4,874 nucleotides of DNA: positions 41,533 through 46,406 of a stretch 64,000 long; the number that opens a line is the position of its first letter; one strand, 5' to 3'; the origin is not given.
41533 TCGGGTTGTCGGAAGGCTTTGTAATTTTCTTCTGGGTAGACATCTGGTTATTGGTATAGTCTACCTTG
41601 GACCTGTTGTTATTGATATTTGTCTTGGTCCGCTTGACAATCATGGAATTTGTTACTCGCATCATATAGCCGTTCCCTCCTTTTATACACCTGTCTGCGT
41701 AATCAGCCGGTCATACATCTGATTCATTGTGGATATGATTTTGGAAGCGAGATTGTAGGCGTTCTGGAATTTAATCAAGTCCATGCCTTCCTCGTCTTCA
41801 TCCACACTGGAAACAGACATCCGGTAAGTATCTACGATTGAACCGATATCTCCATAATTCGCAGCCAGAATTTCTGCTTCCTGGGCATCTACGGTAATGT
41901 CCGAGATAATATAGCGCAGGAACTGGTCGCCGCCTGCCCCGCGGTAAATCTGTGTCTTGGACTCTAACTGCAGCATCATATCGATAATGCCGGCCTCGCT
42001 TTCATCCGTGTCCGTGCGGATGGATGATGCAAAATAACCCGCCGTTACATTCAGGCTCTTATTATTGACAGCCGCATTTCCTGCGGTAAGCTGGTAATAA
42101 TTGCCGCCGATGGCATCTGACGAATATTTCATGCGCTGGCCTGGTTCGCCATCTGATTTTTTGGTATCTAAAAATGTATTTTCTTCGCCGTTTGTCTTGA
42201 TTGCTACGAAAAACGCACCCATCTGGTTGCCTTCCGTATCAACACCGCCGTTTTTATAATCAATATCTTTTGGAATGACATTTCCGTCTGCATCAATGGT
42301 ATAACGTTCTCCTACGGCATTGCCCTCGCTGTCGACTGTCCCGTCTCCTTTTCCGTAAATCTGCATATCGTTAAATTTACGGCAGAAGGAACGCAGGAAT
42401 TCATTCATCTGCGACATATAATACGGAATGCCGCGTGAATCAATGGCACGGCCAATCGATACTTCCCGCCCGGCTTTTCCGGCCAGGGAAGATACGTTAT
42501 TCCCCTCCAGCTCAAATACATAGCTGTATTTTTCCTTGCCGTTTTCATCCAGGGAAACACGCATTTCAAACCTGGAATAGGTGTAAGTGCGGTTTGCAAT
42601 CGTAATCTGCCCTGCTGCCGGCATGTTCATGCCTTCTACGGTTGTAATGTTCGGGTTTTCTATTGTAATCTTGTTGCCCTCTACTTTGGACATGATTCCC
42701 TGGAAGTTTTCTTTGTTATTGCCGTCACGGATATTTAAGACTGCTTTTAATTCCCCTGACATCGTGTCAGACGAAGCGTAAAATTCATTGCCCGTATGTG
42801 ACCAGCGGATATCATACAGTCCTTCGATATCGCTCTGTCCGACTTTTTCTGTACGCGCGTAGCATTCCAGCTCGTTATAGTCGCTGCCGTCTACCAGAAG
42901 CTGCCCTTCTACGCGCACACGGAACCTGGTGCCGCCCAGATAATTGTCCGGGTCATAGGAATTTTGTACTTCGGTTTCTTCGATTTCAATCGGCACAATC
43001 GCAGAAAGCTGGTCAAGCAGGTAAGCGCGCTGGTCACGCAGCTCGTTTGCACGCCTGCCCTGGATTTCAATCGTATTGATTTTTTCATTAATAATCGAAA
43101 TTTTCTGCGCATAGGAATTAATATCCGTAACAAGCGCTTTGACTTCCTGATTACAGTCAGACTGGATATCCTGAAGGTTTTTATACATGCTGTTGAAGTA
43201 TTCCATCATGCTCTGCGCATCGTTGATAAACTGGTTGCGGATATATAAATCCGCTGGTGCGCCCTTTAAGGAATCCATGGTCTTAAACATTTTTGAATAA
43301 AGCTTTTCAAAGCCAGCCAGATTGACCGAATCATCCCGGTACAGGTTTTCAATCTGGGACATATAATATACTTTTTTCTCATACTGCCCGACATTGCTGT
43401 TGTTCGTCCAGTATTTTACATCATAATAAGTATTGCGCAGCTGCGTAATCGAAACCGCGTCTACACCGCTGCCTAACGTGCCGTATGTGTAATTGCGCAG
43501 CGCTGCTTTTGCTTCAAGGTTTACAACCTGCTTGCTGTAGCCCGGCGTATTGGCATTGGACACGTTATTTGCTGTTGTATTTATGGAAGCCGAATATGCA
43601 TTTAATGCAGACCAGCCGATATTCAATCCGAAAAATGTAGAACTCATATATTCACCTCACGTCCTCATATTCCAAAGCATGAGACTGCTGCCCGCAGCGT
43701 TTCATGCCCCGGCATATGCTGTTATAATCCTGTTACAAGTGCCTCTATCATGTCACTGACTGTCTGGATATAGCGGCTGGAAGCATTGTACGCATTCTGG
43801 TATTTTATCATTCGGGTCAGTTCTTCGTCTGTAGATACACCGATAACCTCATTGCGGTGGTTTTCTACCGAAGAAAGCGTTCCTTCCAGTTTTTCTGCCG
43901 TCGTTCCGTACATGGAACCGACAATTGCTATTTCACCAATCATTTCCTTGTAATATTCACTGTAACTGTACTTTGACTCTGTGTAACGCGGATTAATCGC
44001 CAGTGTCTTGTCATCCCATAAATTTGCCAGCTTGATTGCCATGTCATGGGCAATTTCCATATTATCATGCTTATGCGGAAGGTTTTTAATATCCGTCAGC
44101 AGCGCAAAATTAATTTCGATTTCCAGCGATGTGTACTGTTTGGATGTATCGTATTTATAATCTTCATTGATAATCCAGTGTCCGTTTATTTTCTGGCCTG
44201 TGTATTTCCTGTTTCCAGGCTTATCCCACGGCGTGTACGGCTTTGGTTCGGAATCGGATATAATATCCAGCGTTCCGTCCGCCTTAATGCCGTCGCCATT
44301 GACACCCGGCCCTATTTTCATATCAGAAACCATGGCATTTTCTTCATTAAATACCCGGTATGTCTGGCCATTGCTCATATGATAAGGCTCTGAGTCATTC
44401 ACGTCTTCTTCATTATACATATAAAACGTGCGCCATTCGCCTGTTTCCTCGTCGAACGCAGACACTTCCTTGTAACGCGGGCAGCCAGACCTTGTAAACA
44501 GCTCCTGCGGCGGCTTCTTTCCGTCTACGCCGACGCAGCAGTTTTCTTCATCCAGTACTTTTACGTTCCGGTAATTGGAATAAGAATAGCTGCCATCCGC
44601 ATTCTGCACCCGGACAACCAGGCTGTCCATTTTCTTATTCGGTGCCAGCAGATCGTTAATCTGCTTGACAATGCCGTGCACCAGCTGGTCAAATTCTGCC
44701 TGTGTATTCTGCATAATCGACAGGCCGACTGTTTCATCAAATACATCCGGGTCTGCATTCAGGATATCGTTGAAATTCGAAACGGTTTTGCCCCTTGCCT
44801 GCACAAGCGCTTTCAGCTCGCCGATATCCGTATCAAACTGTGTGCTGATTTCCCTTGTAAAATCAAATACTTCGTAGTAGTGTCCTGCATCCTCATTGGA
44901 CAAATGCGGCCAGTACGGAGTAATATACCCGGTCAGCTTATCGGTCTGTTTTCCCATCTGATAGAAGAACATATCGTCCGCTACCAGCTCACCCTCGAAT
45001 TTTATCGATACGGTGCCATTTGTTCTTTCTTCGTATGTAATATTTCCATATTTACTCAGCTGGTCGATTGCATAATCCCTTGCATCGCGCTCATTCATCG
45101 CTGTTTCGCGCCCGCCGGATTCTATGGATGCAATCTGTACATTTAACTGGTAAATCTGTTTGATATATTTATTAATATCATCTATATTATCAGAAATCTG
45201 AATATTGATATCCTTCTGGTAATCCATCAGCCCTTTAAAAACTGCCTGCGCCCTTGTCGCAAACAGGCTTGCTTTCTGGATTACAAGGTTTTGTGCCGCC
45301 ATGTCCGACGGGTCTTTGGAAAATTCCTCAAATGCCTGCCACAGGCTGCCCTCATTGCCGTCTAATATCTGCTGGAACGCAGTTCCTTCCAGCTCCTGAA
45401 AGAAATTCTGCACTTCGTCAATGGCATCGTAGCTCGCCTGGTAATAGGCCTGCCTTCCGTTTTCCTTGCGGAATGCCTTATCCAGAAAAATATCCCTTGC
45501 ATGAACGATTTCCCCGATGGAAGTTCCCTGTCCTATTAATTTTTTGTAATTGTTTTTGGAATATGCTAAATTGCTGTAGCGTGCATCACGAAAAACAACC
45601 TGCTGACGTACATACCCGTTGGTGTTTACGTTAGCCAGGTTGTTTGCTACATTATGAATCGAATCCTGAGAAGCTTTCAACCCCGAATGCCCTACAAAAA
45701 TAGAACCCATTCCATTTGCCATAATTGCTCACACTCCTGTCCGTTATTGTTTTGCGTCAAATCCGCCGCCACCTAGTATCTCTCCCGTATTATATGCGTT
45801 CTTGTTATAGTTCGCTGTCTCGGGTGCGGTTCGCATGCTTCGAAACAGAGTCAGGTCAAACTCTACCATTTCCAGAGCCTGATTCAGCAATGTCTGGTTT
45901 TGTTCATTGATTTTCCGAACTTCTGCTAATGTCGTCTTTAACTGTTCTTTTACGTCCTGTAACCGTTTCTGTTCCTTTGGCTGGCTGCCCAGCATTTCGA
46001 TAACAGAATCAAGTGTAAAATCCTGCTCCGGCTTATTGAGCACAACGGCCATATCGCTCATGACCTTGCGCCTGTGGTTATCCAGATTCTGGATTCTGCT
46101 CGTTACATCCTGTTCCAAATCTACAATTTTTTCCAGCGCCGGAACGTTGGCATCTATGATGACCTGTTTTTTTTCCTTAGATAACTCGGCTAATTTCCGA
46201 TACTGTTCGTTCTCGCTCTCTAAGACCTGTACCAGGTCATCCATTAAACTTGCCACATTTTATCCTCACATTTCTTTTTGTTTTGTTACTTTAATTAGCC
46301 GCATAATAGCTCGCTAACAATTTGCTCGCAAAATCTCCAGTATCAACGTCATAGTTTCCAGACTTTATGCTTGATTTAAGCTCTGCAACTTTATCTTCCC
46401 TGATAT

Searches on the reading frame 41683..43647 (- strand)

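Call 21: search_protein_families(library=pfam, proteins=[window:41683-43647:-], max_evalue=0.001)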
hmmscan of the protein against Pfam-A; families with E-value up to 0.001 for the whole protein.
window:41683-43647:- (654 aa): 3 families
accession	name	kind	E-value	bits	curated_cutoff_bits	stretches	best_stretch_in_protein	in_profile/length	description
PF22638.1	FlgK_D1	-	2e-35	122.9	28.6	1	96-310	1-195/233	Flagellar hook-associated protein FlgK helical domain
PF06429.18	Flg_bbr_C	-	1.5e-07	31.3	23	1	611-649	6-44/46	Flagellar basal body rod FlgEFG protein C-terminal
PF00460.25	Flg_bb_rod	-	2e-07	31.3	20.7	1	8-37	1-30/31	Flagella basal body rod protein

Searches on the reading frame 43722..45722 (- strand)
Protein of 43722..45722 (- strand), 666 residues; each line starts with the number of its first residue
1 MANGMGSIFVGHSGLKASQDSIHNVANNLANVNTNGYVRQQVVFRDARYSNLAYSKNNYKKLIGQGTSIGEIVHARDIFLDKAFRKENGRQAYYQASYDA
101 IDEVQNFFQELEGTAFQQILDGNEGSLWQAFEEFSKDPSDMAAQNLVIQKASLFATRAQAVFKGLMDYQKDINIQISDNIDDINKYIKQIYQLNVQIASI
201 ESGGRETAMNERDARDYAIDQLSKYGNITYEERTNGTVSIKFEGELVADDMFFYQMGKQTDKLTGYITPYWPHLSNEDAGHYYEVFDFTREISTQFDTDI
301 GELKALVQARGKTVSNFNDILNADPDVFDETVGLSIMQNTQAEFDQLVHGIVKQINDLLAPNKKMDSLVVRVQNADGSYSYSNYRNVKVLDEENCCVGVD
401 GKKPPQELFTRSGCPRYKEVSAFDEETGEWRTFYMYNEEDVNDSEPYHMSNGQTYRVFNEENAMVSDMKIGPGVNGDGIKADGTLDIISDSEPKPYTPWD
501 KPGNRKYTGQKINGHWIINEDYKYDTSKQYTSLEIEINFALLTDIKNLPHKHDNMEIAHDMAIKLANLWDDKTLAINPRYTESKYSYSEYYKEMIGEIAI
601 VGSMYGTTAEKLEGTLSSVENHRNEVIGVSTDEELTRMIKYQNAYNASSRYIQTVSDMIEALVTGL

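Call 21: search_protein_families(library=pfam, proteins=[window:43722-45722:-], max_evalue=0.001)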
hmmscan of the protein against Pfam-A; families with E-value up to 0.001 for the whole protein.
window:43722-45722:- (666 aa): 3 families
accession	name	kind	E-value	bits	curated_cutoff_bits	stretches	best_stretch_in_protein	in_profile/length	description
PF22638.1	FlgK_D1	-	2.7e-29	102.8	28.6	1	103-359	3-218/233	Flagellar hook-associated protein FlgK helical domain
PF06429.18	Flg_bbr_C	-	5.4e-10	39.1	23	1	625-662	6-43/46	Flagellar basal body rod FlgEFG protein C-terminal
PF00460.25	Flg_bb_rod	-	0.00023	21.5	20.7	1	10-37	3-30/31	Flagella basal body rod protein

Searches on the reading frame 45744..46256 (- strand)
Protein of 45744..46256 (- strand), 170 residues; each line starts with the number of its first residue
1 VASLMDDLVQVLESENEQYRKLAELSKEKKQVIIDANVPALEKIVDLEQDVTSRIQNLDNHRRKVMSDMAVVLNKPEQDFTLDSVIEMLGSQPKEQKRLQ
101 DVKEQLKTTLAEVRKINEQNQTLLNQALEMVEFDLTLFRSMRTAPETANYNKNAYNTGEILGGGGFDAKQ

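Call 21: search_protein_families(library=pfam, proteins=[window:45744-46256:-], max_evalue=0.001)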
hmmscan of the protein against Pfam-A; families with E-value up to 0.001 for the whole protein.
window:45744-46256:- (170 aa): 1 family
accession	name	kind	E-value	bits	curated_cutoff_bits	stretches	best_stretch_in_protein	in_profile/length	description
PF05130.17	FlgN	-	9.9e-25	88.1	30.5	1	5-154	3-143/147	FlgN protein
